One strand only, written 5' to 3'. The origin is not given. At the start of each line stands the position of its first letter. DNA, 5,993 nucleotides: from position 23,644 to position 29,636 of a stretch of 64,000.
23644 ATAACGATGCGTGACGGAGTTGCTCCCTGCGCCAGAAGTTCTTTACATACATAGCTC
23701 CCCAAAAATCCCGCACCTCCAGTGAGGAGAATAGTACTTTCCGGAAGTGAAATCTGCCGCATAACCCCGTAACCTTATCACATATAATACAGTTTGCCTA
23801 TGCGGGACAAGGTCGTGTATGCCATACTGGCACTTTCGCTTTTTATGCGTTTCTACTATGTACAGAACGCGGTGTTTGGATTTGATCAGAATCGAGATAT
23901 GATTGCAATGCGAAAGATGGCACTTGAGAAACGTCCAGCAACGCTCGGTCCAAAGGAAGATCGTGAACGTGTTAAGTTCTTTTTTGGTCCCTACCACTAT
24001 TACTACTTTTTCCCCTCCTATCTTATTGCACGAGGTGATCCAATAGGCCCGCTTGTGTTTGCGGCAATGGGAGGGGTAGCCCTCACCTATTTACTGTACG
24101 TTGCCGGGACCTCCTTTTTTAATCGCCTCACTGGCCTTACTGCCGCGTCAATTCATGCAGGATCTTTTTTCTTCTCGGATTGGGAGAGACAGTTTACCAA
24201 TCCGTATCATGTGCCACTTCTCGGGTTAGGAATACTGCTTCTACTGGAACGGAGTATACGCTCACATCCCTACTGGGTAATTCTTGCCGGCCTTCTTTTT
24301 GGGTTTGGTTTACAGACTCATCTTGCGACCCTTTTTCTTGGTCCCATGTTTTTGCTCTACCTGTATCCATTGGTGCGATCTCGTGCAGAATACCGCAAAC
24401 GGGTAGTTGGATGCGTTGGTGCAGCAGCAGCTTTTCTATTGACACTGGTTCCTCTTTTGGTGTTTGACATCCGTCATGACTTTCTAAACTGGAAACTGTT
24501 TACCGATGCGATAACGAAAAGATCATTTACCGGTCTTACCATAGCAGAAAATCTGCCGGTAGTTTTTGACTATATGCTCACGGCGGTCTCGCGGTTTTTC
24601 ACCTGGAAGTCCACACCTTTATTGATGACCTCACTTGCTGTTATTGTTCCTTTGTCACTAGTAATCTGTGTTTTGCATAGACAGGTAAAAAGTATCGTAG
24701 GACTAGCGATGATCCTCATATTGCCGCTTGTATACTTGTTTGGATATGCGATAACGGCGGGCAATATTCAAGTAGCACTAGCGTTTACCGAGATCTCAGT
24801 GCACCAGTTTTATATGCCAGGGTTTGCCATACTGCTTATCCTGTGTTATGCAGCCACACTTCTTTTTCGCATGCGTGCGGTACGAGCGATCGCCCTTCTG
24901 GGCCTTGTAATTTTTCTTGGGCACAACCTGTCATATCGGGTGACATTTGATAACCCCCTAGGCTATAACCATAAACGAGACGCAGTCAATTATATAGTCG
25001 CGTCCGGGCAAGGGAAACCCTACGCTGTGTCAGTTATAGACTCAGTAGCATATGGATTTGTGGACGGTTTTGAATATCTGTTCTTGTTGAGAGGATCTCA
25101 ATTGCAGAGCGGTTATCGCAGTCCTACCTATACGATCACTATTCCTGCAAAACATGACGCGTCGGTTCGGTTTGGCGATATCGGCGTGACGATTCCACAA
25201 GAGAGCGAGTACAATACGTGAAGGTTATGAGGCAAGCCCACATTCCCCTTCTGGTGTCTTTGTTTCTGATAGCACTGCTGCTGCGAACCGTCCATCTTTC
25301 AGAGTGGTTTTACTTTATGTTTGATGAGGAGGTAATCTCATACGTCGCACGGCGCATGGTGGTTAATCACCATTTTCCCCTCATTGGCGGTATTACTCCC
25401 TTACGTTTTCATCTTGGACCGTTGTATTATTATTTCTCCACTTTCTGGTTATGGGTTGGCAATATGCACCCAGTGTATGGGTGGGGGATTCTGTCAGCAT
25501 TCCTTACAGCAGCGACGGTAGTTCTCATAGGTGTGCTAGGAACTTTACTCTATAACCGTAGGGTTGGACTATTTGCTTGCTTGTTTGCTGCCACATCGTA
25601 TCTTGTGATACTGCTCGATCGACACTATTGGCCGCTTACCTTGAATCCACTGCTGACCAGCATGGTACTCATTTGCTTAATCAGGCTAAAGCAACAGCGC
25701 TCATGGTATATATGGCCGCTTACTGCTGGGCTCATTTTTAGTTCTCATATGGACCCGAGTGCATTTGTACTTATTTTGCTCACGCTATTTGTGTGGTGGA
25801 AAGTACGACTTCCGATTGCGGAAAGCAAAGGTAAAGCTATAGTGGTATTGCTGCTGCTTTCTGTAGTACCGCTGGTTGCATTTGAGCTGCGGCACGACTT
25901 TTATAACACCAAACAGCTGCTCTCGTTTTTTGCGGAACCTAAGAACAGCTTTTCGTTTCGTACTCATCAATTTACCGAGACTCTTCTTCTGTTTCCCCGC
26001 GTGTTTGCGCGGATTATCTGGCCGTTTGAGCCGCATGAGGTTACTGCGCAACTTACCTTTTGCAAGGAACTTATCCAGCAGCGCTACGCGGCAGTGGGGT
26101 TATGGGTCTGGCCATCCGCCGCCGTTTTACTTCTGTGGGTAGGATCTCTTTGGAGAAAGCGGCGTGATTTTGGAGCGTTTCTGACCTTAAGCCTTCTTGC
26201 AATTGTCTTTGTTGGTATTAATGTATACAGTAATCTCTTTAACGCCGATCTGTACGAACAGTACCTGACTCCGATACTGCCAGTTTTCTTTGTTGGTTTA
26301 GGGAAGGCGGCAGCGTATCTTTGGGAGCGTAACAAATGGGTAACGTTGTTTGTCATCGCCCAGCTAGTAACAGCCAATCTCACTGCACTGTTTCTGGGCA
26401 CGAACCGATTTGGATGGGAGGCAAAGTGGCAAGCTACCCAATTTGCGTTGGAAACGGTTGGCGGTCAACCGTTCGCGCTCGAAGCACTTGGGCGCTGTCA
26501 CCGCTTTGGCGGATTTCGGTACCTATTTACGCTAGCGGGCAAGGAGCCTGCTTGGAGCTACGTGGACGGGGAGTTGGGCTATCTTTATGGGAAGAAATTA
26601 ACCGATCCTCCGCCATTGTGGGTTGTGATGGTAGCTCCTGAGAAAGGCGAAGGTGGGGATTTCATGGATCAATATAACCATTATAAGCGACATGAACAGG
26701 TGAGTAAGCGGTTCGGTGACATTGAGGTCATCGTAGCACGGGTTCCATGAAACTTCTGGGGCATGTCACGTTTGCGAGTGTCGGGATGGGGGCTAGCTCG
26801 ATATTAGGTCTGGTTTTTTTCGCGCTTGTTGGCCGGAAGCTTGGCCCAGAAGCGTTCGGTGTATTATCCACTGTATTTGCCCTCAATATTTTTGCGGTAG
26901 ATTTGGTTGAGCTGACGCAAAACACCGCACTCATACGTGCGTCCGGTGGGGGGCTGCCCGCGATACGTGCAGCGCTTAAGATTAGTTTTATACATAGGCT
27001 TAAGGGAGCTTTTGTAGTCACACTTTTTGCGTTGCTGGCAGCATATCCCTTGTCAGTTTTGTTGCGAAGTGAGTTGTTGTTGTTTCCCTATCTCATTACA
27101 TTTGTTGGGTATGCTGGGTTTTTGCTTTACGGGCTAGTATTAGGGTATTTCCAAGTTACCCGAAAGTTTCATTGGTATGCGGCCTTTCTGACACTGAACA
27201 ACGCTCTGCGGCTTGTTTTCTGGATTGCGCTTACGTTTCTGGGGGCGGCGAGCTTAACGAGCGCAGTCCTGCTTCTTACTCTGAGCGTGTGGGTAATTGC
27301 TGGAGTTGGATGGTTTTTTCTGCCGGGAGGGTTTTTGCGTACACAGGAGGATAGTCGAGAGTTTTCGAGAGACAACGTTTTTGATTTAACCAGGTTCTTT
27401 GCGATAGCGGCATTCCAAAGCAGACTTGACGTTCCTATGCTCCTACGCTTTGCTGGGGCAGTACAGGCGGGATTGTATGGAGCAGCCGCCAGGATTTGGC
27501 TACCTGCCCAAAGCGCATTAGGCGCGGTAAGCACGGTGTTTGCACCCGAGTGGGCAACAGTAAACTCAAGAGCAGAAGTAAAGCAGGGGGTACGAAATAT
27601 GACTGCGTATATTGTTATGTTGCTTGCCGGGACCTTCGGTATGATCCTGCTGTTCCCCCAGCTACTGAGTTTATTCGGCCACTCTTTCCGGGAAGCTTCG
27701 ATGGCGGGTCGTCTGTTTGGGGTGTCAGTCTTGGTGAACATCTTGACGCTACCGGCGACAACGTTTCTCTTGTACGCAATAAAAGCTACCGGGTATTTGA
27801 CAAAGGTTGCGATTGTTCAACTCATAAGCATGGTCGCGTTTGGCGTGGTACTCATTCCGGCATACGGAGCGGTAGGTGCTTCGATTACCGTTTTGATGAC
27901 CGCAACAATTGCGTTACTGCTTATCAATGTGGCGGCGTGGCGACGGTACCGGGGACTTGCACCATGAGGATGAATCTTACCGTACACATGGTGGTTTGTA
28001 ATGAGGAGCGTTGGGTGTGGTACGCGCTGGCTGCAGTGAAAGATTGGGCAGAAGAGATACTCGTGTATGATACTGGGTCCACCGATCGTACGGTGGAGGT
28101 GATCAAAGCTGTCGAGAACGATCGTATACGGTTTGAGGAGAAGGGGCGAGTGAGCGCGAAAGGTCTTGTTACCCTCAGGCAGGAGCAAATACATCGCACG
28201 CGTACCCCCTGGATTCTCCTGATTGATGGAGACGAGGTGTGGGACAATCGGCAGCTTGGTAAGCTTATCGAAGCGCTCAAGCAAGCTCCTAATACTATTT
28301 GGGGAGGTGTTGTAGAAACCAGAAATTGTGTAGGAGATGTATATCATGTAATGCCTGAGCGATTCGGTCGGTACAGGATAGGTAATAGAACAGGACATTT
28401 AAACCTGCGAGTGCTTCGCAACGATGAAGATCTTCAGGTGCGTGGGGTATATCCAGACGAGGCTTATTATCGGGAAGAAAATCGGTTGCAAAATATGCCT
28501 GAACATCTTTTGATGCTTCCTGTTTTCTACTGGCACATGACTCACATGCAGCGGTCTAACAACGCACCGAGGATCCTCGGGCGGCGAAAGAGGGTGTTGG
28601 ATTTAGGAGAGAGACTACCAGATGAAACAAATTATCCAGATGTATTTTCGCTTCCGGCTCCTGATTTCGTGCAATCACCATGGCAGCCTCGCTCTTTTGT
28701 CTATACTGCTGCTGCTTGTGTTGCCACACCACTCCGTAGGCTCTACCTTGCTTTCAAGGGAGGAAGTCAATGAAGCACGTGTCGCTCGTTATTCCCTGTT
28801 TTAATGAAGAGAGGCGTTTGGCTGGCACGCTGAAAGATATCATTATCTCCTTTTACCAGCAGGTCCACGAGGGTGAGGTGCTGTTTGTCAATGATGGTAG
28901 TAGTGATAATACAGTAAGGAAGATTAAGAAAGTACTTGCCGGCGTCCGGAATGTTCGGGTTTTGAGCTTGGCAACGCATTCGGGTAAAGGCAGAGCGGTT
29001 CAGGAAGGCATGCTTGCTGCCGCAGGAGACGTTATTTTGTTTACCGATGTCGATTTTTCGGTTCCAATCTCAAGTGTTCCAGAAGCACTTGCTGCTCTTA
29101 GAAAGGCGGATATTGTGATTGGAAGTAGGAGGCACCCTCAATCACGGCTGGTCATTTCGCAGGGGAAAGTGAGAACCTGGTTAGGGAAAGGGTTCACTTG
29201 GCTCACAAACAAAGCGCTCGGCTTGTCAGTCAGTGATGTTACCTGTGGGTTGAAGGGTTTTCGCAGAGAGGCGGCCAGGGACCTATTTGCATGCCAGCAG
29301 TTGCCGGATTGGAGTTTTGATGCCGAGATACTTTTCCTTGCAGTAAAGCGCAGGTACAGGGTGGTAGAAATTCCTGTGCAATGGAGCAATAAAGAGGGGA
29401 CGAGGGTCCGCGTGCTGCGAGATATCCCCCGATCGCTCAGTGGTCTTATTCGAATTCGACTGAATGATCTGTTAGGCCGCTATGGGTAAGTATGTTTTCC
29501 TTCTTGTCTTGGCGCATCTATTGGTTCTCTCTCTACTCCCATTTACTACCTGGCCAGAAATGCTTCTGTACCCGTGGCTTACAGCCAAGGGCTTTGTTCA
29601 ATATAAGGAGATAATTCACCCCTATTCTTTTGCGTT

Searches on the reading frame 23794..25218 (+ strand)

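Call 15: search_protein_families(library=pfam, proteins=[window:23794-25218:+], max_evalue=0.001)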
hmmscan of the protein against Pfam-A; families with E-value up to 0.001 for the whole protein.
window:23794-25218:+ (475 aa): 1 family
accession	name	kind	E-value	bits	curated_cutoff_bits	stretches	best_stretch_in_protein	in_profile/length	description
PF13231.12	PMT_2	-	5.3e-07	30.4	26.1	1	88-221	26-157/160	Dolichyl-phosphate-mannose-protein mannosyltransferase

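Call 78: search_protein_families(library=ncbifam, proteins=[window:23794-25218:+], max_evalue=0.001)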
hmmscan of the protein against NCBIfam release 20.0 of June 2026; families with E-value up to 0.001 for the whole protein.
window:23794-25218:+ (475 aa): 0 families

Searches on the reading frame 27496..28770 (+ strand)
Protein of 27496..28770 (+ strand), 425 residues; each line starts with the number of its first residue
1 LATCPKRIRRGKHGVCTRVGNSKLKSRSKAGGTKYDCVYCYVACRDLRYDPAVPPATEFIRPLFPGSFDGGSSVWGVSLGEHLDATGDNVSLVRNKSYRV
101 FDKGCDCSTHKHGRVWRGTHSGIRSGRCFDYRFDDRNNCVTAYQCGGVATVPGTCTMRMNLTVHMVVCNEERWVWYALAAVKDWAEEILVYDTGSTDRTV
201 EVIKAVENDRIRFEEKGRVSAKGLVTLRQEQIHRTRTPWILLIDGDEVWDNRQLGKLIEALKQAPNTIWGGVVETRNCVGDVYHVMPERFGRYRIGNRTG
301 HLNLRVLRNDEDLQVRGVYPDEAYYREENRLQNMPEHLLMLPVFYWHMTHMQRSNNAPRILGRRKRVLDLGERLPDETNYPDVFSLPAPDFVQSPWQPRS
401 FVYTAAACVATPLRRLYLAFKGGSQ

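Call 15: search_protein_families(library=pfam, proteins=[window:27496-28770:+], max_evalue=0.001)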
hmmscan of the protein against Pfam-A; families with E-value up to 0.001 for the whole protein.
window:27496-28770:+ (425 aa): 2 families
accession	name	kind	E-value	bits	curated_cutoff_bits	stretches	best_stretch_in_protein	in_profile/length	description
PF00535.33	Glycos_transf_2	-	9.9e-17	61.8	23.3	1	162-298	1-143/168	Glycosyl transferase family 2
PF13704.12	Glyco_tranf_2_4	-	0.00031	21.6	27.5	1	176-251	9-86/98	Glycosyl transferase family 2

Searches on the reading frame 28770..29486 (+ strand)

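Call 15: search_protein_families(library=pfam, proteins=[window:28770-29486:+], max_evalue=0.001)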
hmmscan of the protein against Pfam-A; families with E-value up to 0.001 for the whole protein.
window:28770-29486:+ (239 aa): 3 families
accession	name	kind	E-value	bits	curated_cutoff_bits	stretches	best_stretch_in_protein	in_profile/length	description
PF00535.33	Glycos_transf_2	-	6.9e-26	91.6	23.3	1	5-173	1-168/168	Glycosyl transferase family 2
PF10111.15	Glyco_tranf_2_2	-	1.3e-07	31.8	27.3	1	5-96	1-92/276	Glycosyltransferase like family 2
PF13641.12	Glyco_tranf_2_3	-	2.4e-06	28.2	27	1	4-96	3-97/230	Glycosyltransferase like family 2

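Call 78: search_protein_families(library=ncbifam, proteins=[window:28770-29486:+], max_evalue=0.001)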
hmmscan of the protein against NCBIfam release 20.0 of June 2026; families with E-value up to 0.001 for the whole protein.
window:28770-29486:+ (239 aa): 17 families
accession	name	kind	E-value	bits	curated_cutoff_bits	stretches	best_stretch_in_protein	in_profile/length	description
NF047588.1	GlcsyltransPgfSStrep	equivalog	1.2e-19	70.7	500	1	3-177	2-172/308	glycosyltransferase PgfS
NF007986.1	PRK10714.1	equivalog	9.1e-17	61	529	1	2-209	6-204/316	undecaprenyl-phosphate 4-deoxy-4-formamido-L-arabinose transferase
TIGR03937.1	PgaC_IcaA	equivalog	6.8e-16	58.2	422.3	1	2-95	45-135/407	poly-beta-1,6-N-acetyl-D-glucosamine synthase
NF041391.1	DPhHxTase_Halo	equivalog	1.1e-14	53.9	375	1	11-211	4-189/213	dolichyl-phosphate hexose transferase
NF058614.1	PPMAGASynPpgS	equivalog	1.6e-13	50.6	370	1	4-204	2-195/226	polyprenyl-phospho-N-acetylgalactosaminyl synthase PpgS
TIGR04182.1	glyco_TIGR04182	equivalog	1.9e-11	43.9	325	1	4-216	2-204/293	S-layer glycoprotein N-glycosyltransferase AglJ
TIGR04283.1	glyco_like_mftF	equivalog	6.1e-11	42.3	182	1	4-115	1-102/221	TIGR04283 family arsenosugar biosynthesis glycosyltransferase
NF041875.1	EPS_EpsD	equivalog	6.2e-11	42.3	370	1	4-121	1-117/325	exopolysaccharide biosynthesis glycosyltransferase EpsD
NF007482.0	PRK10073.1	equivalog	7.2e-11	41.7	423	1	2-98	6-98/334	glycosyltransferase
NF010496.0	PRK13915.1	equivalog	1.1e-10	41.1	262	1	2-101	31-132/307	glucosyl-3-phosphoglycerate synthase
TIGR03965.1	mycofact_glyco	equivalog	1.2e-09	37.5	280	1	2-116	74-185/467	mycofactocin biosynthesis glycosyltransferase MftF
TIGR04242.1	nodulat_NodC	equivalog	1.6e-07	30.7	550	1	3-119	49-163/395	chitooligosaccharide synthase NodC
TIGR03111.1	glyc2_xrt_Gpos1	hypoth_equivalog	3.2e-07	29.5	363.95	1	3-96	50-142/439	TIGR03111 family XrtG-associated glycosyltransferase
NF047683.1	TeichurnBiosyTuaG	equivalog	1.2e-05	25.1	400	1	3-96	7-97/252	teichuronic acid biosynthesis protein TuaG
NF038299.1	EPS_HpsN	equivalog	9.1e-05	21.6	425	1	3-100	2-96/317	hormogonium polysaccharide biosynthesis glycosyltransferase HpsN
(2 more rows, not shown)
